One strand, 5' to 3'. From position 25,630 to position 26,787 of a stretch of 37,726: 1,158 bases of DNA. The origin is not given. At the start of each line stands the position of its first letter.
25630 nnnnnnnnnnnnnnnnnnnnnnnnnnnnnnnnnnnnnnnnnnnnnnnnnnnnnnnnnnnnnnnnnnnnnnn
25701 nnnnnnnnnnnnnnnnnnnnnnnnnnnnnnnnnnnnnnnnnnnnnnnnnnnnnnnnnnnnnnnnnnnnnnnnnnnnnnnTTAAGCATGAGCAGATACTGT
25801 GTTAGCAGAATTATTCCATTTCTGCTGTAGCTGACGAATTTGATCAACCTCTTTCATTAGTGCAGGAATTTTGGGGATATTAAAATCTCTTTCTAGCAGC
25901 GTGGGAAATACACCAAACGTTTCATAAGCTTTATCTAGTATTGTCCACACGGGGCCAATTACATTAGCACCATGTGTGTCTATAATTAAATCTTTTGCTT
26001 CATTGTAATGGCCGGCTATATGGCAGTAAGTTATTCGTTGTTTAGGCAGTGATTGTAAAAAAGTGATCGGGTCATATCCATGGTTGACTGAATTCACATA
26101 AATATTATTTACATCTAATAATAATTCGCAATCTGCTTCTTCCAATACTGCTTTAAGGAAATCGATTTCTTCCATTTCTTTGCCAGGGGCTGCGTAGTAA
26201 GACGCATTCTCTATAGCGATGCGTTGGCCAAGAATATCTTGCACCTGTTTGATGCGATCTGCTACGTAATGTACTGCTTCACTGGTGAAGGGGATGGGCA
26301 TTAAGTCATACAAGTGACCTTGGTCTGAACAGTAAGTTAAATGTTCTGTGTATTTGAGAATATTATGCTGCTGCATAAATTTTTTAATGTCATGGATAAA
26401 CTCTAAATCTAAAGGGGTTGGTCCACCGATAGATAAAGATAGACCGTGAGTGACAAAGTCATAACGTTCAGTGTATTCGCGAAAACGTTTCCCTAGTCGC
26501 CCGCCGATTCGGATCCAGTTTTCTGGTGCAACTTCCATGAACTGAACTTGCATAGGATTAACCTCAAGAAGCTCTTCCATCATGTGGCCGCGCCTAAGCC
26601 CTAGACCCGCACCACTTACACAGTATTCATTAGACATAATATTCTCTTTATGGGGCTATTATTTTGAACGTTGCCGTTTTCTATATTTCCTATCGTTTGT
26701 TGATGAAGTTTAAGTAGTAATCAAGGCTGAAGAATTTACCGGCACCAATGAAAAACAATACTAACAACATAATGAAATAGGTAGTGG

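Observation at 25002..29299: MNIO (DUF692)-DUF2063-DoxX RiPP cluster with an EGKCGE-repeat exported precursor and an extra FMN enzyme: candidate new copper-binding peptide system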

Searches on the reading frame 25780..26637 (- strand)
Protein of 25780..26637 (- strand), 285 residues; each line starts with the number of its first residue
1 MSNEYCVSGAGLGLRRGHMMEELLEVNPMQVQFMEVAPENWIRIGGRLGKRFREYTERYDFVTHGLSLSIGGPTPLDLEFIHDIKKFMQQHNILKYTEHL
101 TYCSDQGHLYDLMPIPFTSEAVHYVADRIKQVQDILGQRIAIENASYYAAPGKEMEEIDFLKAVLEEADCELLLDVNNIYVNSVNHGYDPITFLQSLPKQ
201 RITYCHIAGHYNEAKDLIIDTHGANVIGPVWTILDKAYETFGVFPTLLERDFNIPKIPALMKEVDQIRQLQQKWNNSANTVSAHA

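Call 3: search_protein_families(library=pfam, proteins=[window:25780-26637:-], max_evalue=0.01)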
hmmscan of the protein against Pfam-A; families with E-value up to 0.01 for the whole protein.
window:25780-26637:- (285 aa): 1 family
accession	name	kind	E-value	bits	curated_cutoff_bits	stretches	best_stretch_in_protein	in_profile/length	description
PF05114.20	MbnB_TglH_ChrH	-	7.1e-103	343.9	25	1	9-271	1-262/263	RiPP precursor modification enzyme MbnB/TglH/ChrH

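Call 4: search_protein_families(library=ncbifam, proteins=[window:25780-26637:-], max_evalue=0.01)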
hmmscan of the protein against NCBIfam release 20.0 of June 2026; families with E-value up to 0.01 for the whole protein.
window:25780-26637:- (285 aa): 5 families
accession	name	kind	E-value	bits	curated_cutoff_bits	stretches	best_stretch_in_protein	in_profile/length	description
NF003818.2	PRK05409.1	equivalog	6.5e-133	442.2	360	1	9-271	1-264/264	HvfB family MNIO-type RiPP peptide maturase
NF050167.1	MNIO_BufB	equivalog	2e-77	260.1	310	1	10-267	1-261/262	MNIO family bufferin maturase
NF050151.1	RiPP_MNIO_ApyH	equivalog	1.5e-23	83.4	400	1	9-270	10-279/283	multinuclear non-heme iron-dependent oxidative enzyme ApyH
NF050165.1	MNIO_ChrH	equivalog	1.9e-13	50.3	600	1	75-234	75-240/363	MNIO family chryseobactin maturase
TIGR04159.2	methbact_MbnB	equivalog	1.1e-12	48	325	1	80-270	69-258/261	methanobactin biosynthesis protein MbnB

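Call 11: find_related_loci(query=window:25780-26637:-, collection=genome_contigs, flank=10000)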
Query window:25780-26637:- (285 aa) in genome_contigs; peptide patterns used: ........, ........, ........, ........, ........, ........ (x = any residue, [..] = any of these).
309 stretches matched a pattern; 273 encode a relative of the query (tblastn E <= 1e-3); the best 80 are kept; 80 distinct loci.
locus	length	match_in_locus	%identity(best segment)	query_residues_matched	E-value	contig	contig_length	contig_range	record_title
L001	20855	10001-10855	90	1-285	1e-178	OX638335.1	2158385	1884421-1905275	MAG: uncultured Gammaproteobacteria bacterium isolate 6ddc5bf2-6eff-4202-ab2d-3bc5a555a517 genome assembly, chromosome:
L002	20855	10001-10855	88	1-285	2e-177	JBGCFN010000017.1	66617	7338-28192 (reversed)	MAG: Gammaproteobacteria bacterium isolate SGMAG-20 contig17, whole genome shotgun sequence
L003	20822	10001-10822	90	1-274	1e-174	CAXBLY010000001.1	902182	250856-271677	MAG TPA_asm: uncultured Gammaproteobacteria bacterium isolate ERR2762111_concoct_111 genome assembly, contig: ERZ3422204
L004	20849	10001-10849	87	3-285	2e-172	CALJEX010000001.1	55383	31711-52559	MAG: uncultured Gammaproteobacteria bacterium isolate S2_Bin_Bin_9_1 genome assembly, contig: c_000000633670, whole geno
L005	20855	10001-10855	84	1-285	7e-171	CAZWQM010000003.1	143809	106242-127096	MAG TPA_asm: uncultured Thiotrichales bacterium isolate SRP329387_co1_52 genome assembly, contig: NODE_20_length_143809_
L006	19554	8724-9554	82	2-278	1e-160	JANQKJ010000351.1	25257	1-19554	MAG: Gammaproteobacteria bacterium isolate PL25a_bin.154 k99_3394815, whole genome shotgun sequence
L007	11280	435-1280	80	1-282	1e-160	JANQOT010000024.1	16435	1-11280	MAG: Gammaproteobacteria bacterium isolate IP29b_bin.141 k99_264811, whole genome shotgun sequence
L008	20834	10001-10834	70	4-282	2e-138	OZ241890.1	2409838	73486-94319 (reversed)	MAG: Gammaproteobacteria bacterium isolate 12a402bf-abf4-446e-85c7-15a67474018c genome assembly, chromosome: 1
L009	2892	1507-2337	71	5-282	1e-142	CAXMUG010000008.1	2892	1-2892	MAG: uncultured Mycobacterium sp. isolate 10C-St8-MC-01_bin.28.orig genome assembly, contig: k141_1992725, whole genome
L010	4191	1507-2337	71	5-282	9e-139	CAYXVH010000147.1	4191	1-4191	MAG TPA_asm: uncultured Thiotrichales bacterium isolate binchicken_co231_196 genome assembly, contig: k141_4399418, whol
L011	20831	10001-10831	71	5-282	1e-135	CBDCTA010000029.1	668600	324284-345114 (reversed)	MAG: Gammaproteobacteria bacterium isolate 5855a647-896d-46ad-840d-d36910132e9f genome assembly, contig: contig_29, whol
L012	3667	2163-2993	69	5-282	4e-138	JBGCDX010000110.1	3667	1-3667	MAG: Gammaproteobacteria bacterium isolate SGMAG-62 contig110, whole genome shotgun sequence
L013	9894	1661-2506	69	2-283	4e-134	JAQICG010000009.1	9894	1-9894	MAG: Gammaproteobacteria bacterium isolate GH5 k119_376722, whole genome shotgun sequence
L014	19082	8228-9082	69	1-282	8e-134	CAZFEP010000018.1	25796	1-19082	MAG TPA_asm: uncultured Thiotrichales bacterium isolate SRP268394_co2_143 genome assembly, contig: NODE_2760_length_2579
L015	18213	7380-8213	70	4-282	5e-134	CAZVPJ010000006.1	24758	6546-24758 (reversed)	MAG TPA_asm: uncultured Thiotrichales bacterium isolate SRP268394_co2_124 genome assembly, contig: NODE_2962_length_2475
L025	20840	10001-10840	66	4-284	3e-129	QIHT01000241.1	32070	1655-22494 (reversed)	MAG: Gammaproteobacteria bacterium isolate SZUA-116 Ga0063293_10002182, whole genome shotgun sequence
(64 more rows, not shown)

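Call 24: search_protein_families(library=pfam, proteins=[L011:4203-5645:-, L011:5660-7312:-, L011:3602-4126:+, L025:13995-14984:+, L025:15007-15642:-, L025:15643-16380:-, L025:9648-9977:+], max_evalue=0.001)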
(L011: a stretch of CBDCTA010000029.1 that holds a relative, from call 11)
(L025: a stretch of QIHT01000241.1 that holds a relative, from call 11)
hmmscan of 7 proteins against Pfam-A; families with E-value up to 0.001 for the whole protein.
L011:4203-5645:- (480 aa): 1 family
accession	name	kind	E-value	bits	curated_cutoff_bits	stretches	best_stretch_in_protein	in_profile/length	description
PF00171.27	Aldedh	-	2.2e-121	406.1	23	1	18-470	7-458/461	Aldehyde dehydrogenase family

L011:5660-7312:- (550 aa): 3 families
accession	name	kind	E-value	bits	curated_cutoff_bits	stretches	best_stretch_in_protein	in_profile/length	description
PF02775.26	TPP_enzyme_C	-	1.5e-38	132.4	21.9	1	383-529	1-151/151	Thiamine pyrophosphate enzyme, C-terminal TPP binding domain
PF02776.23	TPP_enzyme_N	-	1.8e-36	125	26.8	1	1-118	1-119/119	Thiamine pyrophosphate enzyme, N-terminal TPP binding domain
PF00205.28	TPP_enzyme_M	-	9.4e-32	110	30.4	1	187-321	1-137/137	Thiamine pyrophosphate enzyme, central domain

L011:3602-4126:+ (174 aa): 4 families
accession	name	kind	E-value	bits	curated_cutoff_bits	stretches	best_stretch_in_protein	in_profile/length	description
PF13202.12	EF-hand_5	-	2.7e-09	36.5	25.9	1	98-115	6-23/25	EF hand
PF00036.39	EF-hand_1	-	3.8e-08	32.8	25.4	1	97-115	6-24/29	EF hand domain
PF13405.12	EF-hand_6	-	6.6e-06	25.9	25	0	99-115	8-24/30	EF-hand domain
PF13499.12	EF-hand_7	-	1.1e-05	26.1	30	0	97-115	46-64/67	EF-hand domain pair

L025:13995-14984:+ (329 aa): 2 families
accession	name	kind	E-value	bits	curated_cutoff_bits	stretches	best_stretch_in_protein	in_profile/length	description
PF12345.13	DUF3641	-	8e-53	178.5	24.9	1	193-327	1-134/134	Protein of unknown function (DUF3641)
PF04055.27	Radical_SAM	-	8.4e-12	46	29.5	1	38-175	1-142/166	Radical SAM superfamily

L025:15007-15642:- (211 aa): 1 family
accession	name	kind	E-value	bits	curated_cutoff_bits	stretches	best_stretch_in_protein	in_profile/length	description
PF09837.15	DUF2064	-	6.4e-23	81.3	25.8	1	43-160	2-119/120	Uncharacterized protein conserved in bacteria (DUF2064)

L025:15643-16380:- (245 aa): 3 families
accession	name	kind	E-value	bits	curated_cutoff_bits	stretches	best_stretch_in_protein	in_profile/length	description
PF00535.33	Glycos_transf_2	-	3.7e-18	66.5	23.3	1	15-143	1-131/168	Glycosyl transferase family 2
PF10111.15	Glyco_tranf_2_2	-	1e-08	35.4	27.3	1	15-111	1-99/276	Glycosyltransferase like family 2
PF13641.12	Glyco_tranf_2_3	-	9.8e-05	22.9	27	0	12-110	1-102/230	Glycosyltransferase like family 2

L025:9648-9977:+ (109 aa): 0 families

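Call 27: search_solved_structures(query=window:25780-26637:-, max_evalue=0.001, show_alignments=2)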
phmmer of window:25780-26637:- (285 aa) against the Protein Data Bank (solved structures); distinct sequences matched with E-value up to 0.001: 4.
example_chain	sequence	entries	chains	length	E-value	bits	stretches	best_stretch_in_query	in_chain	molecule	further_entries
3bww_A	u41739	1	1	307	6.6e-78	265.3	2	8-214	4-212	Protein of unknown function DUF692/COG3220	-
8hci_D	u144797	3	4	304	1.3e-16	64.2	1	104-236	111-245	DUF692 family protein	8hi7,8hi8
7dz9_A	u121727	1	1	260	6.2e-11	45.5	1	112-268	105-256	MbnB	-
7dz9_B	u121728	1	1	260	6.2e-11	45.5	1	112-268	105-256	cpMbnB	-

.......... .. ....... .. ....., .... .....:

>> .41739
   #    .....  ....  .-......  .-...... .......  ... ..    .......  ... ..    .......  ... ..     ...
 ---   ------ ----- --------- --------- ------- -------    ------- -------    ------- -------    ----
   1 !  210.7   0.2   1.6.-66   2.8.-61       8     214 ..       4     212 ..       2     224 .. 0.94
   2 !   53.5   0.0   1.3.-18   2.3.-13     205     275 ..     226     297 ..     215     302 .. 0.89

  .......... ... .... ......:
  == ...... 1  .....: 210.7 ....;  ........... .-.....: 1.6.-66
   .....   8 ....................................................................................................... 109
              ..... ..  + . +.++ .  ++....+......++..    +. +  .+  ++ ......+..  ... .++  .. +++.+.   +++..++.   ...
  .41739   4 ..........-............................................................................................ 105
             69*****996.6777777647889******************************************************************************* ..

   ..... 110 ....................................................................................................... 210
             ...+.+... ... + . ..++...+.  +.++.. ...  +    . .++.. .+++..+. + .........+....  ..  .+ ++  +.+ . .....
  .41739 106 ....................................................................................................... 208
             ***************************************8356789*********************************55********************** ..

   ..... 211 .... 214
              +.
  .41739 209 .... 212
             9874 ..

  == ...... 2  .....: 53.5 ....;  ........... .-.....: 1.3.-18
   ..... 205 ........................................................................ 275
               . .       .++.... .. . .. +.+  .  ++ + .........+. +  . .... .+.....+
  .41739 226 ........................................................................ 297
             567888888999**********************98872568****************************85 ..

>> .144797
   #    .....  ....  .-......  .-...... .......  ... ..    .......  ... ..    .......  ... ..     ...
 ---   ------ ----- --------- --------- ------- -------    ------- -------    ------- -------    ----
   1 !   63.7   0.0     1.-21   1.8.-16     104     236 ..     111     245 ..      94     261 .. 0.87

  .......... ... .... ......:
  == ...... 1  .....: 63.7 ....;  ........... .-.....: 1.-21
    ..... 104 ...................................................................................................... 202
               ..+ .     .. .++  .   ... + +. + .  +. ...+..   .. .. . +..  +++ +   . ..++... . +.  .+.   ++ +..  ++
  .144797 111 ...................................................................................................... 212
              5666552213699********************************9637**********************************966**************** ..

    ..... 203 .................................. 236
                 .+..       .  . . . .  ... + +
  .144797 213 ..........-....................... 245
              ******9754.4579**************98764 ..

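Call 48: find_related_loci(query=A1, collection=metagenome_contigs, flank=8000)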
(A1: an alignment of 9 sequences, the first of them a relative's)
Query A1 (509 aa) in metagenome_contigs; peptide patterns used: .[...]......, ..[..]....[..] (x = any residue, [..] = any of these).
600 stretches matched a pattern (row limit reached: there are more); 529 encode a relative of the query (tblastn E <= 1e-3); the best 80 are kept; 80 distinct loci.
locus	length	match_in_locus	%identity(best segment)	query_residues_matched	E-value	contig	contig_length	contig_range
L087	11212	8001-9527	100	1-509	0e+0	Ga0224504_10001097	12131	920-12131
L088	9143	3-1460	97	24-509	0e+0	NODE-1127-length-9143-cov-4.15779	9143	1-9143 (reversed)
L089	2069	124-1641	89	3-508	0e+0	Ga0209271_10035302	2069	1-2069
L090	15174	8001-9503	87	1-501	0e+0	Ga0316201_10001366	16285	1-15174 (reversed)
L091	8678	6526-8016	78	3-499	0e+0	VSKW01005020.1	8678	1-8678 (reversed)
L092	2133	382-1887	75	3-504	0e+0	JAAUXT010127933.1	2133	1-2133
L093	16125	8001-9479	76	12-504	0e+0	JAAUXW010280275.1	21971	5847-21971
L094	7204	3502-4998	73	3-501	0e+0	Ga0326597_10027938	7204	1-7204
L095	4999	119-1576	76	12-497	0e+0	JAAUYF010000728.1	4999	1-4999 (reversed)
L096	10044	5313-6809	76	3-501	0e+0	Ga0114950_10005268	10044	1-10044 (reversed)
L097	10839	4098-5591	74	3-500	0e+0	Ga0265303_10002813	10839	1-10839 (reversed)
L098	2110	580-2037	74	16-501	0e+0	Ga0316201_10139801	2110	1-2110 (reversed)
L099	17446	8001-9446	74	16-497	0e+0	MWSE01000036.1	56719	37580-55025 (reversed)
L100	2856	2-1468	72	16-504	0e+0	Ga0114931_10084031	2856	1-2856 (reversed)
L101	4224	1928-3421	72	1-498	0e+0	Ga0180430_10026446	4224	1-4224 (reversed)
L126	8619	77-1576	70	1-500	0e+0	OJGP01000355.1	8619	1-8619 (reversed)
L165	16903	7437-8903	70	9-497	0e+0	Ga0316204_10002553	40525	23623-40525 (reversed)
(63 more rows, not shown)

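Call 50: search_protein_families(library=ncbifam, proteins=[L011:5660-7312:-, L011:4203-5645:-], max_evalue=1e-20)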
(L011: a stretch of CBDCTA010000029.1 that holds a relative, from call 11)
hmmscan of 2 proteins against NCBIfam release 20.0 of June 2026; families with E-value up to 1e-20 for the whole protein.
L011:5660-7312:- (550 aa): 50 families (the best 25 are shown)
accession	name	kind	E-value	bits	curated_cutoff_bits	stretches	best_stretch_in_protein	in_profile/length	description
NF006187.0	PRK08322.1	equivalog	2.8e-215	715.9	509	1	1-548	2-546/548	acetolactate synthase large subunit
NF006378.0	PRK08617.1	equivalog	4.1e-146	487.6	510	1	2-543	9-550/556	acetolactate synthase AlsS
TIGR02418.1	acolac_catab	equivalog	1e-134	450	551.1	1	4-540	2-538/539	acetolactate synthase AlsS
TIGR00118.1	acolac_lg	equivalog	4.4e-112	375.3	538.35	1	1-538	1-541/557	biosynthetic-type acetolactate synthase large subunit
NF004919.0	PRK06276.1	equivalog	2.8e-110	369.3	866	1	1-539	1-546/582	acetolactate synthase large subunit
NF006052.0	PRK08199.1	subfamily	4.6e-108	361.9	539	1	3-534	10-540/559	thiamine pyrophosphate protein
NF006524.0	PRK08978.1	equivalog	6.2e-101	338.3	738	1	1-537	1-530/548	acetolactate synthase 2 catalytic subunit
NF004710.0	PRK06048.1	equivalog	3.7e-96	322.8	976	1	1-537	8-543/561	acetolactate synthase large subunit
NF006377.0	PRK08611.1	equivalog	4.4e-95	319.4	742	1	2-540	5-538/576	pyruvate oxidase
NF005651.0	PRK07418.1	subfamily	1.4e-92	310.9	942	1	5-536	23-564/617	acetolactate synthase large subunit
NF005860.0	PRK07789.1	equivalog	1.4e-91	307.7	881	1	3-520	36-566/615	acetolactate synthase large subunit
NF006319.0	PRK08527.1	equivalog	2e-91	307.1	905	1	1-538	4-545/565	acetolactate synthase large subunit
NF006016.1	PRK08155.1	equivalog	9e-89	298.4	870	1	3-537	5-538/554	acetolactate synthase large subunit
NF005824.0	PRK07710.1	equivalog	4e-88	296.2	976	1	2-537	18-554/573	acetolactate synthase large subunit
NF005584.0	PRK07282.1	equivalog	2.3e-86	290.6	970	1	3-538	12-547/566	acetolactate synthase large subunit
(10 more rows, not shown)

L011:4203-5645:- (480 aa): 38 families (the best 25 are shown)
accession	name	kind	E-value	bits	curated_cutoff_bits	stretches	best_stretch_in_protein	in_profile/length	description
NF040648.1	lactal_redase_Meth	equivalog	6.3e-109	365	650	1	20-476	13-463/463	lactaldehyde dehydrogenase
TIGR03250.1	PhnAcAld_DH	equivalog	8.4e-85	285.2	635.65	1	17-457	16-451/472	phosphonoacetaldehyde dehydrogenase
NF047626.1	SulfactDhSafD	equivalog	1.1e-83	281.9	700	1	21-475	4-454/454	sulfoacetaldehyde dehydrogenase SafD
NF010000.0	PRK13473.1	subfamily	3.7e-82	276.5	615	1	19-474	18-471/475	aminobutyraldehyde dehydrogenase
NF040869.1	G3PDH_Arch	equivalog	1.1e-79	268.5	780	1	18-476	33-492/502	NADP-dependent glyceraldehyde-3-phosphate dehydrogenase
TIGR01804.1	BADH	equivalog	2.1e-79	267.2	668.6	1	17-456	12-452/467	betaine-aldehyde dehydrogenase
TIGR01780.1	SSADH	subfamily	3.1e-79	267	646.35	1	25-469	4-446/448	succinate-semialdehyde dehydrogenase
NF009725.0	PRK13252.1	equivalog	6.6e-76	255.7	593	1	16-465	20-469/488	betaine-aldehyde dehydrogenase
NF006916.0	PRK09407.1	equivalog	9.6e-76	255.4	521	1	11-456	27-473/526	succinic semialdehyde dehydrogenase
NF045736.1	PaDhStyDRhodo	equivalog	5.9e-73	246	800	1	12-456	13-458/479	phenylacetaldehyde dehydrogenase StyD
NF045735.1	PaDhStyDPseudo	equivalog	1.1e-72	245.3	850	1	17-458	17-464/483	phenylacetaldehyde dehydrogenase StyD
NF042993.1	AlphKGSA_gudD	equivalog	9.3e-71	239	770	1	21-454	22-458/481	alpha-ketoglutaric semialdehyde dehydrogenase GucD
TIGR02299.1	HpaE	equivalog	6.7e-67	226.1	638.35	1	15-471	13-472/488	5-carboxymethyl-2-hydroxymuconate semialdehyde dehydrogenase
NF007497.0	PRK10090.1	equivalog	2.8e-66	224.3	500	1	19-457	23-459/480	aldehyde dehydrogenase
NF008415.0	PRK11241.1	equivalog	5.6e-66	223.2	828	1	15-473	23-478/482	NADP-dependent succinate-semialdehyde dehydrogenase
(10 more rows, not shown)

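Call 62: search_protein_families(library=pfam, proteins=[L165:6212-6631:+, L165:6814-7230:+, L165:10044-10493:-, L165:10507-11088:-, L165:11295-12284:+, L165:12291-13064:+, L126:1598-2827:+], max_evalue=0.001)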
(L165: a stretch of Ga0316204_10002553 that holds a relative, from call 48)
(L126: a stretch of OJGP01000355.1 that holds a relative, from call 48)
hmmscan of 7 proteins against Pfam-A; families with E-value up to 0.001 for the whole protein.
L165:6212-6631:+ (139 aa): 1 family
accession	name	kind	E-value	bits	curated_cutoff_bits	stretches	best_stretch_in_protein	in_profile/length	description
PF08897.16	DUF1841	-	2.4e-51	173.8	24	1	5-134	1-134/135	Domain of unknown function (DUF1841)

L165:6814-7230:+ (138 aa): 0 families

L165:10044-10493:- (149 aa): 0 families

L165:10507-11088:- (193 aa): 2 families
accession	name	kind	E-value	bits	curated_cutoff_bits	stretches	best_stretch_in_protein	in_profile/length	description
PF00440.29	TetR_N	-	4.4e-15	55.6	24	1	12-58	1-47/47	Bacterial regulatory proteins, tetR family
PF21993.1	TetR_C_13_2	-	0.00034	21.2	27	1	96-178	18-99/103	Transcriptional regulator LmrA/YxaF-like, C-terminal domain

L165:11295-12284:+ (329 aa): 2 families
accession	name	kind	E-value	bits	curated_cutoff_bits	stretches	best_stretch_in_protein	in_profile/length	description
PF00005.33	ABC_tran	-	1.9e-31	109.9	25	1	20-164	1-137/137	ABC transporter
PF13304.12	AAA_21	-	2.4e-08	34.8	27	1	133-193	235-298/304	AAA domain, putative AbiEii toxin, Type IV TA system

L165:12291-13064:+ (257 aa): 2 families
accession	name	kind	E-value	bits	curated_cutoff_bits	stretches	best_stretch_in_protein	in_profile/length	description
PF01061.29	ABC2_membrane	-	2e-35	122.7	26.9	1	9-219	2-210/211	ABC-2 type transporter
PF12698.13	ABC2_membrane_3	-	6e-08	32.6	31.6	1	59-245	160-345/347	ABC-2 family transporter protein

L126:1598-2827:+ (409 aa): 1 family
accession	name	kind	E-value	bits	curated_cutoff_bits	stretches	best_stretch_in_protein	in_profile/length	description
PF00999.27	Na_H_Exchanger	-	3e-60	204.5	26.2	1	15-403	2-374/375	Sodium/hydrogen exchanger, transmembrane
